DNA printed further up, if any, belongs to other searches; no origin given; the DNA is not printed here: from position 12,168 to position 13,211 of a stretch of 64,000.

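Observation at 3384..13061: Compact translationally coupled operon: UXS-like + epimerases + GT4 + three CgeB-like paralogs + CmoB/DUF1698-like methyltransferase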

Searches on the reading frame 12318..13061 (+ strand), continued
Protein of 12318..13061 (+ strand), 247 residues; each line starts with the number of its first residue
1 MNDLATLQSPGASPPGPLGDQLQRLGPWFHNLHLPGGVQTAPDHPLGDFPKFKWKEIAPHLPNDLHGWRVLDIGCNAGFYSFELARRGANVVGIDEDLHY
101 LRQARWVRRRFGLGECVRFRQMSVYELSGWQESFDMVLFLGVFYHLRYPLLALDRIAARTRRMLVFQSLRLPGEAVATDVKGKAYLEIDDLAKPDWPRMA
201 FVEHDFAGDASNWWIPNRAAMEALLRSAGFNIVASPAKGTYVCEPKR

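Call 24: find_encoding_contigs(protein=P0001, flank=10000, max_places=1)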
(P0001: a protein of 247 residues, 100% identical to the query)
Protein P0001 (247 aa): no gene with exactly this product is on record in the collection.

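Call 32: search_protein_families(library=pfam, proteins=[L009:2492-4363:+, L009:4356-4850:+, L009:4860-5747:-, L009:5744-6493:-, L009:6497-7573:-, L009:7689-8327:+, L009:8491-10341:+, L082:11971-13992:+, L001:10810-11814:+, L009:10870-12150:-], max_evalue=0.01)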
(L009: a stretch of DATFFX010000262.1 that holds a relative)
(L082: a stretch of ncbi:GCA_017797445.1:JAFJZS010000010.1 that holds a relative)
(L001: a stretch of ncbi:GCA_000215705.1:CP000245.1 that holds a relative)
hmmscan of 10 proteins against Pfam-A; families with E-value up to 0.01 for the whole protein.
L009:2492-4363:+ (623 aa): 0 families

L009:4356-4850:+ (164 aa): 4 families
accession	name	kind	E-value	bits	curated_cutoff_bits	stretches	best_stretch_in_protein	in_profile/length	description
PF00702.32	Hydrolase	-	6e-10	40.3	26.4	1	36-153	95-191/191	haloacid dehalogenase-like hydrolase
PF13419.12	HAD_2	-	3.7e-08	34.1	23.8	1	112-158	131-177/178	Haloacid dehalogenase-like hydrolase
PF13242.12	Hydrolase_like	-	3.9e-07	30.3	22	1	114-158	2-47/75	HAD-hyrolase-like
PF08645.17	PNK3P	-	0.00042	20.5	22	1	12-147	2-130/161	Polynucleotide kinase 3 phosphatase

L009:4860-5747:- (295 aa): 1 family
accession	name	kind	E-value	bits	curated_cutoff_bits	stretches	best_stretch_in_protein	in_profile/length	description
PF11790.14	Glyco_hydro_cc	-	0.0002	21.4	21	1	72-122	135-184/237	Glycosyl hydrolase catalytic core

L009:5744-6493:- (249 aa): 1 family
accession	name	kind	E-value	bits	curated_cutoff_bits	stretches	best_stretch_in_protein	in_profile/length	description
PF00483.29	NTP_transferase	-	6.2e-09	36.2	21.2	1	3-235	2-240/245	Nucleotidyl transferase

L009:6497-7573:- (358 aa): 4 families
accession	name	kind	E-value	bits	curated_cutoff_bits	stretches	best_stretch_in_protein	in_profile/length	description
PF13524.12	Glyco_trans_1_2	-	5.6e-42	143.5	25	1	198-347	2-143/144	Glycosyl transferase-like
PF13692.12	Glyco_trans_1_4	-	7.1e-05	23.5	27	1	204-310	19-131/142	Glycosyl transferases group 1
PF20706.3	GT4-conflict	-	0.0049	16.3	26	0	275-350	299-372/385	Family 4 Glycosyltransferase in conflict systems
PF13579.12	Glyco_trans_4_4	-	0.0083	16.9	29.7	0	17-51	2-36/158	Glycosyl transferase 4-like domain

L009:7689-8327:+ (212 aa): 1 family
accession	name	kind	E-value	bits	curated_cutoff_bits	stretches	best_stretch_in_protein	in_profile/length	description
PF00300.27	His_Phos_1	-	3.5e-48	164.3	21.7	1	8-198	2-193/194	Histidine phosphatase superfamily (branch 1)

L009:8491-10341:+ (616 aa): 12 families
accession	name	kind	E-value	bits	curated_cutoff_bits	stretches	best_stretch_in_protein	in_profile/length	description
PF00005.33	ABC_tran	-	1.5e-36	126.5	25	1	385-534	1-137/137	ABC transporter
PF00664.28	ABC_membrane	-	2.1e-32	113.4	28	1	53-323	2-274/274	ABC transporter transmembrane region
PF02463.25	SMC_N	-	4.2e-08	33.3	40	1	399-577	28-212/220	RecF/RecN/SMC N terminal domain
PF13191.12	AAA_16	-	2.3e-05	25.4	32.6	1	392-551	19-159/167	AAA ATPase domain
PF13401.12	AAA_22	-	0.00023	21.9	27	1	397-536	7-96/130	AAA domain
PF00270.35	DEAD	-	0.0014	18.8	26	1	393-551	12-145/167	DEAD/DEAH box helicase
PF13521.12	AAA_28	-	0.0017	19.1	27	0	398-418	2-22/164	AAA domain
PF13604.12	AAA_30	-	0.0025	18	27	1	396-547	19-112/191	AAA domain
PF00448.28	SRP54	-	0.0027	17.8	22.7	1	397-438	3-44/196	SRP54-type protein, GTPase domain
PF25199.1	nSTAND_NTPase5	-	0.003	17.8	34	0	390-422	36-66/145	Novel STAND NTPase 5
PF13555.12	AAA_29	-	0.005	17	27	0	394-413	22-41/61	P-loop containing region of AAA domain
PF00004.35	AAA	-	0.006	17.5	21.2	0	399-436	2-37/131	ATPase family associated with various cellular activities (AAA)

L082:11971-13992:+ (673 aa): 0 families

L001:10810-11814:+ (334 aa): 2 families
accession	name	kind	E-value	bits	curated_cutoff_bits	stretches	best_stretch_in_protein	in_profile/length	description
PF00293.34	NUDIX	-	5e-21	75.5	21.1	1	194-312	4-119/134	NUDIX domain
PF01467.32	CTP_transf_like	-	0.0015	19.1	21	1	12-80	1-70/133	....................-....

L009:10870-12150:- (426 aa): 2 families
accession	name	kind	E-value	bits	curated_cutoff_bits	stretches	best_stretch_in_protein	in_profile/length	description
PF00155.27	Aminotran_1_2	-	6.2e-69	233.3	19.7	1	56-413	2-361/361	Aminotransferase class I and II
PF01041.23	DegT_DnrJ_EryC1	-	0.0018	18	19.8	1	137-228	61-145/360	DegT/DnrJ/EryC1/StrS aminotransferase family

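Call 35: search_protein_families(library=ncbifam, proteins=[L001:3547-4500:+, L001:4497-5507:+, L001:10810-11814:+, L009:2492-4363:+, L009:4356-4850:+, L009:5744-6493:-, L009:7689-8327:+, L082:11971-13992:+], max_evalue=0.00001)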
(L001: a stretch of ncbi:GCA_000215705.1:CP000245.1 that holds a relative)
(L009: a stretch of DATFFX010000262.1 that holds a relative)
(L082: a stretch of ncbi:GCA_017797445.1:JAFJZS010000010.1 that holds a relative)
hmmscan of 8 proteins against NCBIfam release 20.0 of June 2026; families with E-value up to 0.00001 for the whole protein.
L001:3547-4500:+ (317 aa): 20 families
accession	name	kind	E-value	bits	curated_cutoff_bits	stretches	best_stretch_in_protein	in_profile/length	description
TIGR00692.1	tdh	equivalog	1.7e-26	93.1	458.35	2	91-305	119-330/340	L-threonine 3-dehydrogenase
NF007489.0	PRK10083.1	equivalog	2.2e-25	89.4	376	2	91-315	117-335/339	Zn-dependent oxidoreductase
TIGR03451.1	mycoS_dep_FDH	equivalog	7.4e-25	87.5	512.9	2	119-300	165-343/358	S-(hydroxymethyl)mycothiol dehydrogenase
TIGR03989.1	Rxyl_3153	subfamily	2.1e-24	86.5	440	2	119-246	175-300/370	NDMA-dependent alcohol dehydrogenase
NF041097.1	keto_inos_dh_IolM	equivalog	4.5e-24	84.8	450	2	112-308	183-382/389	scyllo-inosose 3-dehydrogenase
NF003808.0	PRK05396.1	equivalog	3.4e-21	75.5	380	2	91-305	121-330/341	L-threonine 3-dehydrogenase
TIGR02824.1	quinone_pig3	subfamily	2.4e-20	72.8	296.8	1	8-245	11-250/325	putative NAD(P)H quinone oxidoreductase, PIG3 family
NF006940.0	PRK09422.1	equivalog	1.8e-17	63.4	344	2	92-255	118-281/338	alcohol dehydrogenase AdhP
TIGR02818.1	adh_III_F_hyde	equivalog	1.3e-15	57.3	543.95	1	6-88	8-88/368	S-(hydroxymethyl)glutathione dehydrogenase/class III alcohol dehydrogenase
NF010344.0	PRK13771.1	subfamily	2.4e-15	56.4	349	1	1-92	1-91/334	putative alcohol dehydrogenase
NF047908.1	AldhRedAhr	equivalog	3.2e-14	52.6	470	1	101-246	132-273/335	NADPH-dependent aldehyde reductase Ahr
NF007375.0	PRK09880.1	equivalog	3.4e-14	52.4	469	1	92-305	127-332/344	L-idonate 5-dehydrogenase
NF007642.0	PRK10309.1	equivalog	1.2e-13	51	550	1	90-237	116-265/347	galactitol-1-phosphate 5-dehydrogenase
TIGR03366.1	HpnZ_proposed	hypoth_equivalog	7.5e-13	48.4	328.1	1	96-233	116-253/315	putative phosphonate catabolism associated alcohol dehydrogenase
TIGR03201.1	dearomat_had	equivalog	6.4e-12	45.2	338.65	1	124-298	157-331/349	6-hydroxycyclohex-1-ene-1-carbonyl-CoA dehydrogenase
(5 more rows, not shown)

L001:4497-5507:+ (336 aa): 9 families
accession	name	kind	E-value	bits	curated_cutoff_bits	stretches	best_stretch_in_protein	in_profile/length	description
TIGR04380.1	myo_inos_iolG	equivalog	1e-29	103.5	355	1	14-273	4-257/330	inositol 2-dehydrogenase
NF052479.1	LevoglcsnDh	equivalog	1.4e-20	73.3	650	1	70-208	71-211/386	levoglucosan dehydrogenase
NF041392.1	XylDh_Gfo6_Halo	equivalog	2.5e-18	66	350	1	11-213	16-227/350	D-xylose 1-dehydrogenase Gfo6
NF040723.1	UDP-GlcNAcDh_Arch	equivalog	6.5e-18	65.3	450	1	13-234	2-206/302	UDP-N-acetylglucosamine 3-dehydrogenase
NF008607.0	PRK11579.1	subfamily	1.7e-13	50.3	330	1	13-234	6-219/346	oxidoreductase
NF052679.1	InsChiInosDhIolG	equivalog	2.8e-13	49.6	540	1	13-159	4-154/343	bifunctional inositol 2-dehydrogenase/D-chiro-inositol 1-dehydrogenase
NF058563.1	BT_2159_fam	equivalog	3e-10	39.7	650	1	13-196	2-182/350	disaccharide 3-dehydrogenase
NF058561.1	BT_2158_fam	equivalog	5.9e-08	31.7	750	1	69-157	93-181/487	glycoside 3-dehydrogenase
NF007574.0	PRK10206.1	equivalog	1.7e-06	27.4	352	1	60-206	52-196/345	oxidoreductase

L001:10810-11814:+ (334 aa): 10 families
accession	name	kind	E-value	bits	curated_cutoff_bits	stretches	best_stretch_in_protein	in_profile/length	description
NF003786.0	PRK05379.1-2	equivalog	4e-65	220.3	397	2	149-328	174-352/354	bifunctional nicotinamide-nucleotide adenylyltransferase/Nudix hydroxylase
NF003788.0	PRK05379.1-5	equivalog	1.1e-62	212.3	354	2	133-328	150-348/351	bifunctional nicotinamide-nucleotide adenylyltransferase/Nudix hydroxylase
NF003787.0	PRK05379.1-4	equivalog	1.2e-60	205.4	449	2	156-328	171-343/346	bifunctional nicotinamide-nucleotide adenylyltransferase/Nudix hydroxylase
NF003791.0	PRK05379.2-3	equivalog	8.5e-59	199.4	409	1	10-327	7-336/340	bifunctional nicotinamide-nucleotide adenylyltransferase/Nudix hydroxylase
NF003790.0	PRK05379.2-2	equivalog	6.7e-52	176.7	403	1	6-328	17-351/354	bifunctional nicotinamide mononucleotide adenylyltransferase/ADP-ribose pyrophosphatase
NF003785.0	PRK05379.1-1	equivalog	9.4e-34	117.1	418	1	153-330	163-342/347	bifunctional nicotinamide-nucleotide adenylyltransferase/Nudix hydroxylase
NF003789.0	PRK05379.2-1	equivalog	2.5e-20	72.7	355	1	4-327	3-299/312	bifunctional nicotinamide mononucleotide adenylyltransferase/ADP-ribose pyrophosphatase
NF050029.2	TransRepNtr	equivalog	3.6e-08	33.2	400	1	188-321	16-148/245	ADPR responsive transcriptional repressor NtrR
NF006530.0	PRK08999.1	equivalog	3.6e-07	29.5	245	1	194-258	8-73/315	Nudix family hydrolase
NF001299.0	PRK00241.1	equivalog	3.1e-06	26.9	158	1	178-251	120-192/263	NAD(+) diphosphatase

L009:2492-4363:+ (623 aa): 0 families

L009:4356-4850:+ (164 aa): 8 families
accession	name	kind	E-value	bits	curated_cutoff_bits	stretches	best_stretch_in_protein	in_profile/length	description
NF006506.0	PRK08942.1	equivalog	1.4e-18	67.1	178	1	32-155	22-142/182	D-glycero-beta-D-manno-heptose 1,7-bisphosphate 7-phosphatase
TIGR01662.1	HAD-SF-IIIA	subfamily_domain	3.1e-18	66.2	44.6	1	11-161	1-140/141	HAD-IIIA family hydrolase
TIGR01656.1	Histidinol-ppas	subfamily_domain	4.6e-18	65.5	84.15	1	12-158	2-144/149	histidinol-phosphate phosphatase domain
TIGR00213.1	GmhB_yaeD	subfamily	4e-07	29.9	149.6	1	58-155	42-145/176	D-glycero-beta-D-manno-heptose 1,7-bisphosphate 7-phosphatase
NF005264.0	PRK06769.1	equivalog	6e-07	29.4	217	1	100-156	77-133/175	HAD-IIIA family hydrolase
TIGR01449.2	PGP_bact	equivalog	9.7e-07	28.5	180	1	115-158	140-183/213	phosphoglycolate phosphatase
NF050049.1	HBPPhtaseGmhB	domain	1.2e-06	28.5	250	1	99-156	85-140/171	D-glycero-alpha-D-manno-heptose-1,7-bisphosphate 7-phosphatase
NF009695.0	PRK13222.1-2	equivalog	9.2e-06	25.3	225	0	114-157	148-191/226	phosphoglycolate phosphatase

L009:5744-6493:- (249 aa): 5 families
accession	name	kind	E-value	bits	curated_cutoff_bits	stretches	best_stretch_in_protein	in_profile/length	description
TIGR03992.1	Arch_glmU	subfamily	3.2e-13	49.3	292.1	1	2-225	2-215/393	bifunctional sugar-1-phosphate nucleotidylyltransferase/acetyltransferase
NF041313.1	UDPGP_AglF_Halo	equivalog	7.3e-11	42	400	1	1-232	1-229/234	UTP--glucose-1-phosphate uridylyltransferase AglF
TIGR01208.1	rmlA_long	equivalog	3.7e-10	39.2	320.25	1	3-144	2-141/353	glucose-1-phosphate thymidylyltransferase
TIGR01207.1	rmlA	equivalog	2.1e-08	33.6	360.65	1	3-236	2-235/286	glucose-1-phosphate thymidylyltransferase RfbA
TIGR01099.1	galU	equivalog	2.6e-08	33.8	326.8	0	4-72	5-66/261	UTP--glucose-1-phosphate uridylyltransferase GalU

L009:7689-8327:+ (212 aa): 13 families
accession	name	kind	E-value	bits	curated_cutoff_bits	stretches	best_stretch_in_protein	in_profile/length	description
TIGR03848.1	MSMEG_4193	subfamily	9.4e-48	162.3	203.85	1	6-200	1-200/204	MSMEG_4193 family putative phosphomutase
TIGR03162.1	ribazole_cobC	equivalog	3.2e-33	114.7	162.9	1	8-183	2-175/176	alpha-ribazole phosphatase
NF005567.0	PRK07238.1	equivalog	1.6e-27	96.8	326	1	4-194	177-368/378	bifunctional RNase H/acid phosphatase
NF045917.1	PhserinePhPspA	equivalog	3.4e-21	75.9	350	1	5-197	2-195/211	phosphoserine phosphatase PspA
NF011580.0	PRK15004.1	equivalog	4.1e-20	72.7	250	1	7-203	3-200/203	adenosylcobalamin/alpha-ribazole phosphatase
NF002901.0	PRK03482.1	equivalog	4.8e-17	62.3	261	1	6-183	3-181/215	2,3-diphosphoglycerate-dependent phosphoglycerate mutase GpmB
NF038349.1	dPGM_arch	equivalog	9.6e-17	61.5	225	1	8-194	2-178/194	2,3-diphosphoglycerate-dependent phosphoglycerate mutase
NF009994.0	PRK13463.1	equivalog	2.1e-14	53.8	277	1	5-167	3-166/203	phosphoserine phosphatase 1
NF009993.0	PRK13462.1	equivalog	2.1e-10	40.6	226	1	7-189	8-184/203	acid phosphatase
NF002339.0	PRK01295.1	equivalog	1.4e-07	31.2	316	1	6-187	4-193/206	2,3-bisphosphoglycerate-dependent phosphoglycerate mutase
NF002217.0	PRK01112.1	equivalog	1.5e-07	31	320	0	4-67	1-64/228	2,3-bisphosphoglycerate-dependent phosphoglycerate mutase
TIGR01258.1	pgm_1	subfamily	1.4e-06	27.9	81.7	0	8-93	4-94/245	2,3-bisphosphoglycerate-dependent phosphoglycerate mutase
NF010718.0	PRK14120.1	equivalog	6.3e-06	25.7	366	0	4-102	4-107/249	phosphoglyceromutase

L082:11971-13992:+ (673 aa): 0 families

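Call 57: search_protein_families(library=pfam, proteins=[L080:2521-3960:+, L080:4245-5393:+, L080:5484-6440:+, L080:6350-6976:-, L080:7029-7826:+, L080:7851-8948:+, L080:8988-9692:+, L080:9747-10667:+, L080:10664-11272:+, L080:11668-13818:+], max_evalue=0.001)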
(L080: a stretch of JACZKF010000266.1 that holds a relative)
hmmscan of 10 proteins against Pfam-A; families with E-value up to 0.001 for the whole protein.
L080:2521-3960:+ (479 aa): 5 families
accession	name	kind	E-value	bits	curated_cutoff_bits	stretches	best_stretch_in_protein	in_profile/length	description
PF00990.26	GGDEF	-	7.2e-47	159.6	23.8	1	306-461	2-160/161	Diguanylate cyclase, GGDEF domain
PF00072.30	Response_reg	-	3e-16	60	30.2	1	4-114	1-110/111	Response regulator receiver domain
PF13185.12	GAF_2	-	7.6e-09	36.3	28.6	1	146-286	2-136/136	GAF domain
PF01590.32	GAF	-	8.6e-08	33.2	22.4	1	148-285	2-133/133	GAF domain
PF13492.12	GAF_3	-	2.4e-06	28.4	27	1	147-287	1-129/129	GAF domain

L080:4245-5393:+ (382 aa): 1 family
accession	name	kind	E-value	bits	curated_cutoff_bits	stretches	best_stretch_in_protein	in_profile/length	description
PF01658.22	Inos-1-P_synth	-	4.9e-35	120.4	27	1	199-307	1-107/107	Myo-inositol-1-phosphate synthase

L080:5484-6440:+ (318 aa): 0 families

L080:6350-6976:- (208 aa): 0 families

L080:7029-7826:+ (265 aa): 8 families
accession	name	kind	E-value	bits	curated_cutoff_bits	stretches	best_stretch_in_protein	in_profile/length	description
PF13649.12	Methyltransf_25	-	2.3e-13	51.1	27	1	63-142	1-80/97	Methyltransferase domain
PF13847.12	Methyltransf_31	-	1.3e-11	44.8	27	1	61-153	5-101/145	Methyltransferase domain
PF08241.18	Methyltransf_11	-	7.6e-11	42.9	21.2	1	64-154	1-88/95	Methyltransferase domain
PF08003.17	Methyltransf_9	-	7.7e-11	42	23.8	1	45-168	102-226/315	Protein of unknown function (DUF1698)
PF08242.18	Methyltransf_12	-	1.5e-10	42.1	30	1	64-154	1-93/98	Methyltransferase domain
PF13489.12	Methyltransf_23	-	5.2e-07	30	27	1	56-162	19-119/164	Methyltransferase domain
PF05175.20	MTS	-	0.00017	21.7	23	1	56-131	29-103/170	Methyltransferase small domain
PF09445.16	Methyltransf_15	-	0.00049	20.1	22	1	63-120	4-61/165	RNA cap guanine-N2 methyltransferase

L080:7851-8948:+ (365 aa): 1 family
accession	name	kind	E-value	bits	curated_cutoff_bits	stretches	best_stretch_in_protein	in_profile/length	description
PF01075.23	Glyco_transf_9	-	1.3e-25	90.6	22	1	183-300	108-226/247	Glycosyltransferase family 9 (heptosyltransferase)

L080:8988-9692:+ (234 aa): 6 families
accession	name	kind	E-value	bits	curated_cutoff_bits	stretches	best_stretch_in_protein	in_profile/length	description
PF08241.18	Methyltransf_11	-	3e-18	66.7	21.2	1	62-153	1-94/95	Methyltransferase domain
PF13649.12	Methyltransf_25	-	2.3e-16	60.7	27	1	61-150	1-97/97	Methyltransferase domain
PF13489.12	Methyltransf_23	-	1.7e-13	51.1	27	1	54-191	19-154/164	Methyltransferase domain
PF08242.18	Methyltransf_12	-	7.9e-11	43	30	1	62-152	1-98/98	Methyltransferase domain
PF13847.12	Methyltransf_31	-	2.9e-07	30.7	27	1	107-155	62-110/145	Methyltransferase domain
PF02353.26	CMAS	-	1.4e-05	25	27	1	46-188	51-196/273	Mycolic acid cyclopropane synthetase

L080:9747-10667:+ (306 aa): 2 families
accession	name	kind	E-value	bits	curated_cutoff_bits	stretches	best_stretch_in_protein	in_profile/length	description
PF08340.16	YicC-like_C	-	1e-45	155.1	27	1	187-306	1-120/120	Endoribonuclease YicC-like, C-terminal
PF03755.18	YicC-like_N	-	1.1e-40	140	25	1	16-170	1-155/156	Endoribonuclease YicC-like, N-terminal region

L080:10664-11272:+ (202 aa): 1 family
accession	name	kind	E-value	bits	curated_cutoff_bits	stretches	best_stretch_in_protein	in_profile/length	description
PF00625.27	Guanylate_kin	-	6.3e-44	150.3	25.2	1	8-183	5-180/182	Guanylate kinase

L080:11668-13818:+ (716 aa): 7 families
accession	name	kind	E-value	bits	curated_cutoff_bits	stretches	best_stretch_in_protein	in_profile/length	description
PF13328.12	HD_4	-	9.4e-55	185.1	27.2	1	26-175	1-155/156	HD domain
PF04607.23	RelA_SpoT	-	5.1e-44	149.6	27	1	235-345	1-112/113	Region found in RelA / SpoT proteins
PF02824.27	TGS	-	2.6e-25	88.6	22.2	1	388-447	1-60/60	TGS domain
PF13291.12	ACT_4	-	7.8e-16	59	27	1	638-713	4-80/80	ACT domain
PF19296.4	RelA_AH_RIS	-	2.2e-15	57.7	23.8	1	460-616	3-173/185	RelA/SpoT, AH and RIS domains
PF01966.28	HD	-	4.1e-11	43.6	22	1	45-144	1-116/116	HD domain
PF01842.31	ACT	-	1.3e-05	25.3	27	1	643-705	3-64/66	ACT domain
